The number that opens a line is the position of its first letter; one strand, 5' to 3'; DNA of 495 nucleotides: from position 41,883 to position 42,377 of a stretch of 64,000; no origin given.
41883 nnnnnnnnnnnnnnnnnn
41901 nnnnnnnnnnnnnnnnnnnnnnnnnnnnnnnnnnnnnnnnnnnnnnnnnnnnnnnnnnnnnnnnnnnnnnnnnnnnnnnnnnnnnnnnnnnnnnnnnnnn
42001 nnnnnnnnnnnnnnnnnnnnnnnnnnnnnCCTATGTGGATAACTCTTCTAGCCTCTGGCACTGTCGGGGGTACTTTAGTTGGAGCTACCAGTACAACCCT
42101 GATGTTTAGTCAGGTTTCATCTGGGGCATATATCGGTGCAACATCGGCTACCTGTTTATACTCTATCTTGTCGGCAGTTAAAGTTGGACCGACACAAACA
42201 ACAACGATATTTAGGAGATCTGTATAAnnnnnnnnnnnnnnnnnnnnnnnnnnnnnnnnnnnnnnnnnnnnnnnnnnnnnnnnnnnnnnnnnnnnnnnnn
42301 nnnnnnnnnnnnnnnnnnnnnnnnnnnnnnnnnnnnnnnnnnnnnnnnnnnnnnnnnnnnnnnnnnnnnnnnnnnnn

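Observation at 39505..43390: Terminator-bounded unit with three tandem copies of a two-gene cassette (MW-leader micro-ORF + ~365-aa paralogue)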

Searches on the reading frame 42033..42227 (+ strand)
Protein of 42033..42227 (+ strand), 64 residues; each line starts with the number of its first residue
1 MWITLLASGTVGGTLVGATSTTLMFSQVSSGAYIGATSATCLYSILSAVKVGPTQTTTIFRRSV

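Call 7: search_protein_families(library=phrogs, proteins=[window:42033-42227:+], max_evalue=1)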
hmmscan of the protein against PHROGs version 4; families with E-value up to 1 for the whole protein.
window:42033-42227:+ (64 aa): 1 family
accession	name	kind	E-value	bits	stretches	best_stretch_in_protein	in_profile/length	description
phrog_36530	-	unknown function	0.35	11.8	0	27-57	66-93/102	-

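Call 103: search_protein_families(library=phrogs, proteins=[window:42033-42224:+], max_evalue=1)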
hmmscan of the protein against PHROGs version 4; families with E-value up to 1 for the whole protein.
seq(64 aa): 1 family
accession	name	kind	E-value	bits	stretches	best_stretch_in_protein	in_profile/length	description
phrog_36530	-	unknown function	0.35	11.8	0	27-57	66-93/102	-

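Call 116: search_protein_families(library=padloc, proteins=[window:42033-42227:+], max_evalue=1)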
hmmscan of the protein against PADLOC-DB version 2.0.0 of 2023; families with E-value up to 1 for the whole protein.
window:42033-42227:+ (64 aa): 0 families

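Call 117: search_protein_families(library=ncbifam, proteins=[window:42033-42227:+], max_evalue=1)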
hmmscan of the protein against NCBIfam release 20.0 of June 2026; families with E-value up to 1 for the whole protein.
window:42033-42227:+ (64 aa): 0 families
